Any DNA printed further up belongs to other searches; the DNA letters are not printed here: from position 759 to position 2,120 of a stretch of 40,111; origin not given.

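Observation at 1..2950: GC-rich, repeat-saturated 2.9-kb module with strand-polar GCAC-terminated boxes around an AAA+ ATPase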

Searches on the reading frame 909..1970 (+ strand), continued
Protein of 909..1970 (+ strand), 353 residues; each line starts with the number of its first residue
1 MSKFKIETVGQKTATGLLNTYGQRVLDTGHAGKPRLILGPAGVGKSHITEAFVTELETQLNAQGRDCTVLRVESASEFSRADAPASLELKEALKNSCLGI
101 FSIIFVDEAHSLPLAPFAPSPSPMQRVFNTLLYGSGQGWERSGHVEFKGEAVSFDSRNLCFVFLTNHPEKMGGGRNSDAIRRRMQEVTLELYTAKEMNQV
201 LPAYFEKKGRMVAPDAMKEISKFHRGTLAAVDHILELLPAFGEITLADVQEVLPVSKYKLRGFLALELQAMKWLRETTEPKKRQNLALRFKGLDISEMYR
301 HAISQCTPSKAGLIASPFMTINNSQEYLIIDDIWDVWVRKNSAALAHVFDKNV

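Call 43: find_encoding_contigs(protein=P0079, flank=10000, max_places=3)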
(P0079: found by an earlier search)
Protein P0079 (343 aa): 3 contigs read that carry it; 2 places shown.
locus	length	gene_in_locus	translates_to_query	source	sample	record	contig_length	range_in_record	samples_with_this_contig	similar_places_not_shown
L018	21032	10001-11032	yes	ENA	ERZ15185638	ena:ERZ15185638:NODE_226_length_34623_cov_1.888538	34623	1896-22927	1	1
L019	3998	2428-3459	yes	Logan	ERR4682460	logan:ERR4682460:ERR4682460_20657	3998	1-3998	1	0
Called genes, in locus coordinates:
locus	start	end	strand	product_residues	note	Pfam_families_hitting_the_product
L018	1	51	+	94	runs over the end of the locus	-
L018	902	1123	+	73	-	-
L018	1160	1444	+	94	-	-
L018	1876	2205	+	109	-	-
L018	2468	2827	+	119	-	-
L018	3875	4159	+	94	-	-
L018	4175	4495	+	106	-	-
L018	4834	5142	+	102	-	-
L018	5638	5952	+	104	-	-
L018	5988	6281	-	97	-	-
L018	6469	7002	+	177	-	-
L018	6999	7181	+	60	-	-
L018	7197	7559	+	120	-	PF13280:WYL (faint)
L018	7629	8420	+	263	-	PF18760:ART-PolyVal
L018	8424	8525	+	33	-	-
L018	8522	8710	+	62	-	-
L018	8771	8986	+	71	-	-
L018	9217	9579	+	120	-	-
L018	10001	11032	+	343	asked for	PF05496:RuvB_N, PF13191:AAA_16 (faint), PF00004:AAA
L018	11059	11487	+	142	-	-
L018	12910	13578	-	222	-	PF01555:N6_N4_Mtase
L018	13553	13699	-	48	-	-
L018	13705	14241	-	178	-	-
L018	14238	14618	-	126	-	-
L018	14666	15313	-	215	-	-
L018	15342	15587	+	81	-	-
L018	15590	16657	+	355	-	PF02646:RmuC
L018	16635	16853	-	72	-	-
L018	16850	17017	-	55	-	-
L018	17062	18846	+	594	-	-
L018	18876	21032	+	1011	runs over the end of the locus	-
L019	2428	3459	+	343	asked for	PF05496:RuvB_N, PF13191:AAA_16 (faint), PF00004:AAA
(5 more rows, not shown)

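Call 44: find_encoding_contigs(protein=P0084, flank=10000, max_places=5)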
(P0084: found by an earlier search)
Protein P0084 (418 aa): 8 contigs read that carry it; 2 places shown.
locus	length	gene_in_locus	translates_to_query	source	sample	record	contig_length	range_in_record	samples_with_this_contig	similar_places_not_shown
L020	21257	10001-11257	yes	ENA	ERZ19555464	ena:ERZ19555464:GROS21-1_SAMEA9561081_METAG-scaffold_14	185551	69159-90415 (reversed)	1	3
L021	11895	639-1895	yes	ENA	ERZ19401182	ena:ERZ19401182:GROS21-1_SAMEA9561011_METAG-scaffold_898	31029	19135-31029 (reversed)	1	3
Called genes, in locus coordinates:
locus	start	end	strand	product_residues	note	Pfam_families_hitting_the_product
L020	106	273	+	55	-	-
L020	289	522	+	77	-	-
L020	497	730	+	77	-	-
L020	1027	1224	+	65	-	-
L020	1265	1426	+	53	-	-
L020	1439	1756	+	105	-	-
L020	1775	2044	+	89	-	-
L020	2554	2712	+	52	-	-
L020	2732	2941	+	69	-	-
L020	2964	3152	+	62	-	-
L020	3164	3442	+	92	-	-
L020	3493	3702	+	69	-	-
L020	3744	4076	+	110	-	-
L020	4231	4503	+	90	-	-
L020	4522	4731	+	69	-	-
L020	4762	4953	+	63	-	-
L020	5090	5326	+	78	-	-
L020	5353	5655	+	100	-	-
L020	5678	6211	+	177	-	-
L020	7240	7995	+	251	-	-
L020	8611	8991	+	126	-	-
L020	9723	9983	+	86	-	-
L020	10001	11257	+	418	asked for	-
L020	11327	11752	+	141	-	-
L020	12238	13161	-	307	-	-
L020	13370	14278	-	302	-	PF00303:Thymidylat_synt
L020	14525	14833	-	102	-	-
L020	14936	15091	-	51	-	-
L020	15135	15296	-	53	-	-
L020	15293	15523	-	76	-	-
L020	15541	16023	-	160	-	PF09643:YopX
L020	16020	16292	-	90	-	-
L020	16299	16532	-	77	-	-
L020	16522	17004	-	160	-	PF09643:YopX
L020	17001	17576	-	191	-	PF09643:YopX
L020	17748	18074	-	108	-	-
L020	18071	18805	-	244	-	PF01555:N6_N4_Mtase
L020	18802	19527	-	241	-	PF01555:N6_N4_Mtase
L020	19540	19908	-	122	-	-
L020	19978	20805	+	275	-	PF02562:PhoH, PF13604:AAA_30 (faint)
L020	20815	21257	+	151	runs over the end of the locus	-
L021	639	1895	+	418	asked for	-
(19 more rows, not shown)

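Call 48: predict_structure(protein=window:909-1970:+)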
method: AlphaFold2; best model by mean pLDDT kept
length: 353 residues; sequences in the alignment: 1
mean_pLDDT: 35.8   pTM: 0.27
mean pLDDT of the five models: 35.8, 32.1, 32.2, 31.6, 31.5
residues with pLDDT >= 90: 0; 70-90: 0; 50-70: 24; < 50: 329
segments of 3 or more residues with pLDDT < 50: 1-37, 39-48, 72-205, 207-353
pLDDT, mean of each block of 10 residues (from residue 1): 26 35 36 46 41 57 55 40 38 34 27 27 32 28 26 26 28 31 30 42 48 46 37 38 39 35 41 40 38 35 32 29 27 31 31 31
secondary structure, 60 per line:
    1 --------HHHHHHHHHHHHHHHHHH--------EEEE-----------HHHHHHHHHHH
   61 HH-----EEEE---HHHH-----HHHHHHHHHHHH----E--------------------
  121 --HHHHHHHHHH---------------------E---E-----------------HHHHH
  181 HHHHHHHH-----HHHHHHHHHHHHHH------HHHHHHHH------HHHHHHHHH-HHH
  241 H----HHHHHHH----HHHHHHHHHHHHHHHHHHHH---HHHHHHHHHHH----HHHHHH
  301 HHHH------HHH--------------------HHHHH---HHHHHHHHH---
elements in order: H9-26 E35-38 H50-62 E68-71 H75-78 H84-95 H123-132 H176-188 H194-207 H214-221 H228-236 H238-241 H246-252 H257-276 H280-290 H295-304 H334-338 H342-350
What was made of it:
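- Tried and rejected: The single-sequence AlphaFold model was useless, pLDDT 36 (call 48).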

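Call 52: search_protein_families(library=pfam, alignment_id=A4, max_evalue=0.001)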
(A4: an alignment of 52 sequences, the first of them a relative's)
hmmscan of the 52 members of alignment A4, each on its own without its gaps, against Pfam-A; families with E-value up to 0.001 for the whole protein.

A. member 1, P0001 (353 aa): 3 families
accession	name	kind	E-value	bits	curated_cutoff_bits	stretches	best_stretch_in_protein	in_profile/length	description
PF00004.35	AAA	-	1.8e-05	25.6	21.2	1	36-171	2-114/131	ATPase family associated with various cellular activities (AAA)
PF13191.12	AAA_16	-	9.7e-05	23.4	32.6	1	30-81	20-85/167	AAA ATPase domain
PF13401.12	AAA_22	-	0.00027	21.7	27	0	36-113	9-97/130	AAA domain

B. families by the number of members that match (of 52 scanned): 23 families
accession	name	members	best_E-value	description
PF00004.35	AAA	44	3.5e-14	ATPase family associated with various cellular activities (AAA)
PF13191.12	AAA_16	30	1.3e-09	AAA ATPase domain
PF13401.12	AAA_22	27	2e-06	AAA domain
PF05496.18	RuvB_N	11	5.7e-09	Holliday junction DNA helicase RuvB P-loop domain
PF13173.12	AAA_14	11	1.1e-05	AAA domain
PF25199.1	nSTAND_NTPase5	8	6.9e-07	Novel STAND NTPase 5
PF20720.3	nSTAND3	6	5.9e-05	Novel STAND NTPase 3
PF05673.19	DUF815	6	0.00021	Protein of unknown function (DUF815)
PF13604.12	AAA_30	5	0.00012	AAA domain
PF01695.23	IstB_IS21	4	3.4e-05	IstB-like ATP binding protein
PF01637.24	ATPase_2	4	0.00011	ATPase domain predominantly from Archaea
PF06068.19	TIP49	2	6.5e-06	TIP49 P-loop domain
PF07728.20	AAA_5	2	0.00037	AAA domain (dynein-related subfamily)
PF10979.13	DUF2786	1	7.7e-08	Protein of unknown function (DUF2786)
PF05491.19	RuvB_C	1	1.7e-05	RuvB C-terminal winged helix domain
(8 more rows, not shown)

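Call 53: list_cluster_members(proteins=[P0013, P0014, P0015, P0016, P0018, P0019, P0020, P0021, P0022, P0023])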
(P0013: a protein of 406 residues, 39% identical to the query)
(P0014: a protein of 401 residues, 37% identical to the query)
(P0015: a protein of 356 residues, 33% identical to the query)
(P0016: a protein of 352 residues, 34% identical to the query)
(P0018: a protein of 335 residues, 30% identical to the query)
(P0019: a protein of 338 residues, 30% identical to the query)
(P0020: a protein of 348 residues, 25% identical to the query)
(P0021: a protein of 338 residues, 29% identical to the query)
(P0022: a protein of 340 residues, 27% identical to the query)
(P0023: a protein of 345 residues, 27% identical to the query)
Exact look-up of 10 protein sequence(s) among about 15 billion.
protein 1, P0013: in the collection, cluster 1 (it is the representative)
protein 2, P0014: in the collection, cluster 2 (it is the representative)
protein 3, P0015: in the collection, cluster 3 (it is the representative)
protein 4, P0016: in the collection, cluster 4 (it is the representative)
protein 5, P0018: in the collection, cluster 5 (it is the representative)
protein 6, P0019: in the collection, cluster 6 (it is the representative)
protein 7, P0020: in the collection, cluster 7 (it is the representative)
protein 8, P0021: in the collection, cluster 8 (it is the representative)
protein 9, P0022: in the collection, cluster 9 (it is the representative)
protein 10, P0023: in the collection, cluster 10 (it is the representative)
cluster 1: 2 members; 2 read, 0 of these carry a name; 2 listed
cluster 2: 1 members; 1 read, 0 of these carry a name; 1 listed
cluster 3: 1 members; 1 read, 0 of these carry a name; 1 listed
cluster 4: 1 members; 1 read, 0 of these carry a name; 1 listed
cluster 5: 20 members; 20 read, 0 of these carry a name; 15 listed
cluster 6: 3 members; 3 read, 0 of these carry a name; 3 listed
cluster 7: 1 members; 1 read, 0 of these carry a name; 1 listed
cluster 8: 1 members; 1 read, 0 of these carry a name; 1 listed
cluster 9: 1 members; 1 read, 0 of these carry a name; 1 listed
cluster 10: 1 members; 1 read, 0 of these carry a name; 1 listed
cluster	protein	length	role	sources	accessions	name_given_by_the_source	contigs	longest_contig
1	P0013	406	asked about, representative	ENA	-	-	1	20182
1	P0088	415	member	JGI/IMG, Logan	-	-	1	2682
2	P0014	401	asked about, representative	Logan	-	-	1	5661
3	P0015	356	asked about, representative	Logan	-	-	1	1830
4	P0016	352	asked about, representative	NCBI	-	-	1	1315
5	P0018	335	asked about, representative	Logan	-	-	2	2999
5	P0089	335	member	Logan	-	-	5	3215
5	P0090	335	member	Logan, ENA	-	-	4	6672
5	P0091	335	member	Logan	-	-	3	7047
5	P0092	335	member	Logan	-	-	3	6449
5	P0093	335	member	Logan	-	-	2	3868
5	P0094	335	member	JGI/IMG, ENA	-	-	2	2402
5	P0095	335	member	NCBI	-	-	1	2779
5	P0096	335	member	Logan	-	-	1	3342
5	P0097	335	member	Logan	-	-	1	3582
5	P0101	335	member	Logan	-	-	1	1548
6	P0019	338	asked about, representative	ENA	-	-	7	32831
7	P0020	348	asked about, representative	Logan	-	-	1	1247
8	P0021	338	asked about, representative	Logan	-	-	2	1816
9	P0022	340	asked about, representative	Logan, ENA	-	-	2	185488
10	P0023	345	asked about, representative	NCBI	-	-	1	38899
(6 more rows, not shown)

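Call 54: find_encoding_contigs(protein=P0012, flank=10000, max_places=2)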
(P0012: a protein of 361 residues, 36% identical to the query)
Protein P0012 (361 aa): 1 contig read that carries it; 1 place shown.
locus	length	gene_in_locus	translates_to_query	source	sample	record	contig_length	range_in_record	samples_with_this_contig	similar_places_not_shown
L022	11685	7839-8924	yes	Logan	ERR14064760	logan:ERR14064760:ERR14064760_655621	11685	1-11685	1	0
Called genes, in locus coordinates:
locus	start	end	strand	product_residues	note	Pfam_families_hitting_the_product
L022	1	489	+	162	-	?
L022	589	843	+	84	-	-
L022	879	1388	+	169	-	-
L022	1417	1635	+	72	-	-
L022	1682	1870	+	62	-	-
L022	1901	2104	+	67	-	-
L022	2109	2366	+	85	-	-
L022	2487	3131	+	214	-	-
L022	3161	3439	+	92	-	-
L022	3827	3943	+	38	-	-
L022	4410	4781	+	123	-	-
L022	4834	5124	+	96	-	-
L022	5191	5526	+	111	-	-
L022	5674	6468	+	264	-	-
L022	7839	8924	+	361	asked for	PF00004:AAA (weak)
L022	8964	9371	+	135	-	-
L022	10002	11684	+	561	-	?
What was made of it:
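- The cassette lies at the end of a long run of small early-type genes in relatives (calls 43, 44, 54).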

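Call 55: find_encoding_contigs(protein=P0086, flank=10000, max_places=2)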
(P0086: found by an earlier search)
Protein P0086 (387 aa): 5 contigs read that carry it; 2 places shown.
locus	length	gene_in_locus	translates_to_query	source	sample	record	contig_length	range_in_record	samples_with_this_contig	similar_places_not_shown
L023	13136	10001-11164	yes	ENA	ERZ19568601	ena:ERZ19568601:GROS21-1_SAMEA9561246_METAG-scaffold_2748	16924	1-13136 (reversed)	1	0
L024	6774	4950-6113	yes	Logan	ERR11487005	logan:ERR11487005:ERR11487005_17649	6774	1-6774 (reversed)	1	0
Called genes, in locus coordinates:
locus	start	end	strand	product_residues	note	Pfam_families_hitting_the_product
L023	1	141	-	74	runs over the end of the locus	-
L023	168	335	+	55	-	-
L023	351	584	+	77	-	-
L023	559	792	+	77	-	-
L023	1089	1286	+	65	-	-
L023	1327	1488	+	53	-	-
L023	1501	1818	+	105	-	-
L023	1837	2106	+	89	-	-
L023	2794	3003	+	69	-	-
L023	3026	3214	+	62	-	-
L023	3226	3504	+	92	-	-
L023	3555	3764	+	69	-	-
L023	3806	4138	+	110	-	-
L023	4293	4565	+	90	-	-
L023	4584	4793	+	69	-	-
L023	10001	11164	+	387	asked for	-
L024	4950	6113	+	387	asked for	-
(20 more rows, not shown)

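Call 60: predict_structure(alignment_id=A4)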
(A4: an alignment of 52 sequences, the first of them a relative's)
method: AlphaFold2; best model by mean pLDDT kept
length: 353 residues; sequences in the alignment: 52
mean_pLDDT: 95.3   pTM: 0.89
mean pLDDT of the five models: 95.3, 94.3, 94.3, 94.3, 94.1
residues with pLDDT >= 90: 333; 70-90: 14; 50-70: 6; < 50: 0
segments of 3 or more residues with pLDDT < 50: none
pLDDT, mean of each block of 10 residues (from residue 1): 89 98 97 96 96 97 97 97 98 98 98 94 96 79 96 98 96 90 95 96 96 97 95 95 97 96 97 98 98 97 95 96 98 97 94 60
secondary structure, 60 per line:
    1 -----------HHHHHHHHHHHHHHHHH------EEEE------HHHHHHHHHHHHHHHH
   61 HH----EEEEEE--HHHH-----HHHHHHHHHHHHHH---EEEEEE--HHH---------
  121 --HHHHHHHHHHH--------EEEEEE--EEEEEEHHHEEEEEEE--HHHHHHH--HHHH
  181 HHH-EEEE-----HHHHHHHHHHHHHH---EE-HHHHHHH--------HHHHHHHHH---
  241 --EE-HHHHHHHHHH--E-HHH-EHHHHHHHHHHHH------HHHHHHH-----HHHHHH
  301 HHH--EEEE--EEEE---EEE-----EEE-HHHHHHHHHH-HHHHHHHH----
elements in order: H12-28 E35-38 H45-62 E67-72 H75-78 H84-97 E101-106 H123-133 E142-147 E150-155 E159-165 H168-174 H177-183 E185-188 H194-207 H214-220 H229-237 H246-255 H265-276 H283-289 H295-303 E306-309 E312-315 E319-321 E327-329 H331-340 H342-349
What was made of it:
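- On AAA+ initiator/loader clade (DnaA, Orc1/Cdc6, DnaC, IstB): The model has a beta-hairpin at 142-155 before the sensor-1 strand (call 60).
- On Clamp loader (gp44/62, RFC, DnaX): The C-terminus is a winged helix with beta-strands (call 60).
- Tried and rejected: It was rescued with a 52-sequence alignment (call 60).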

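Call 63: fold_search(model_id=the predicted structure, library=pdb)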
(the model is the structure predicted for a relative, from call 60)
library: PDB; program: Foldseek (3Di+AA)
matches with E <= 10: 1723; with E <= 0.001: 1091
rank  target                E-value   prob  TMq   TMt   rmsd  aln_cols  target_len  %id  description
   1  7x5b                  9.6e-15  1.00  0.49  0.54   7.5       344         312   17  Crystal structure of RuvB (released 2023-03-08)
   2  7pbl_A                2.6e-14  1.00  0.56  0.62   7.4       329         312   15  RuvAB branch migration motor complexed to the Holliday junction - RuvB AAA+ state s1 [t2 dataset] (released 2022-09-14)
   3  7pbl_C                5.6e-14  1.00  0.58  0.65   5.3       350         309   14  RuvAB branch migration motor complexed to the Holliday junction - RuvB AAA+ state s1 [t2 dataset] (released 2022-09-14)
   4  6blb                  6.8e-14  1.00  0.49  0.54   7.4       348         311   16  1.88 Angstrom Resolution Crystal Structure Holliday Junction ATP-dependent DNA Helicase (RuvB) from Pseudomonas aerugino (released 2017-11-22)
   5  8efv_A                8.1e-14  1.00  0.55  0.61   7.6       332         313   17  Structure of single homo-hexameric Holliday junction ATP-dependent DNA helicase RuvB motor (released 2023-05-10)
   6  7pbl_D                8.1e-14  1.00  0.52  0.57   8.5       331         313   17  RuvAB branch migration motor complexed to the Holliday junction - RuvB AAA+ state s1 [t2 dataset] (released 2022-09-14)
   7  8efy_D                1.5e-13  1.00  0.53  0.59   8.0       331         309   17  Structure of double homo-hexameric AAA+ ATPase RuvB motors (released 2023-05-10)
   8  8efy_B                1.7e-13  1.00  0.55  0.62   7.6       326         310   17  Structure of double homo-hexameric AAA+ ATPase RuvB motors (released 2023-05-10)
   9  9dx4_B                4.8e-13  1.00  0.51  0.59   6.6       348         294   15  EcRuvB T102R mutant (released 2026-01-21)
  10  9dx3_C                5.1e-13  1.00  0.52  0.57   7.1       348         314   17  EcRuvB 9-mer pre-assembly complex (released 2026-01-21)
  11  8efv_B                5.4e-13  1.00  0.54  0.60   7.7       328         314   18  Structure of single homo-hexameric Holliday junction ATP-dependent DNA helicase RuvB motor (released 2023-05-10)
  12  8efy_F                8.8e-13  1.00  0.54  0.61   7.6       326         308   18  Structure of double homo-hexameric AAA+ ATPase RuvB motors (released 2023-05-10)
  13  9dx4_D                1.3e-12  1.00  0.50  0.57   7.1       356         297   16  EcRuvB T102R mutant (released 2026-01-21)
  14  8efv_F                1.5e-12  1.00  0.52  0.60   7.6       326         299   18  Structure of single homo-hexameric Holliday junction ATP-dependent DNA helicase RuvB motor (released 2023-05-10)
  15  9dx4_C                1.9e-12  1.00  0.50  0.58   7.8       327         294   16  EcRuvB T102R mutant (released 2026-01-21)
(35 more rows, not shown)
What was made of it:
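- On Iteron-type replication origin: The neighbouring ATPase is RuvB-like (call 63).
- On RuvB family: RuvB alignments cover 326-356 columns of 353 residues (calls 60, 63).
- On Clamp loader (gp44/62, RFC, DnaX): RFC hits rank below RuvB (call 63).
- The AlphaFold model has pLDDT 95.3 (call 60) and its top 41 PDB hits are RuvB (call 63). The fold is RuvB, a dsDNA pump, with a C-terminal winged helix (calls 60, 63).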

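Call 64: find_encoding_contigs(protein=P0013, flank=6000, max_places=1)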
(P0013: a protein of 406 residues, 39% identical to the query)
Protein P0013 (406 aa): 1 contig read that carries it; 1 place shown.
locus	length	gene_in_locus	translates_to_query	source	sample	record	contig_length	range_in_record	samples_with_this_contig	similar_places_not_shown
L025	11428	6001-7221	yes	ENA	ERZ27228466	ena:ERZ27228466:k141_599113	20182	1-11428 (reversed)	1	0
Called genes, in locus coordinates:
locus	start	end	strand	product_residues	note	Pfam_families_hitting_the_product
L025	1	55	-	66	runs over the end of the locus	-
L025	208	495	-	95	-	-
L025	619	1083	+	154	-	-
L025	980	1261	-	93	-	-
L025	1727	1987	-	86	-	-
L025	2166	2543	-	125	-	-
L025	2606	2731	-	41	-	-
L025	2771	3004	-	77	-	-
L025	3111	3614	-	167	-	-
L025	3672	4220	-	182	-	-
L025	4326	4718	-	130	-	-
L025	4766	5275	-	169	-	-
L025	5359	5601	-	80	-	-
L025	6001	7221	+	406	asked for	-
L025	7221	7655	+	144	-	-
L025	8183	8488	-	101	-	-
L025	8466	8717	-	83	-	-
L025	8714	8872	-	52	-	-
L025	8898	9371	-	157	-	-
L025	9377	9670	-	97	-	-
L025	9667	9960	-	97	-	-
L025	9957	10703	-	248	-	PF25187:Acb3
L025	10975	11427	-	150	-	?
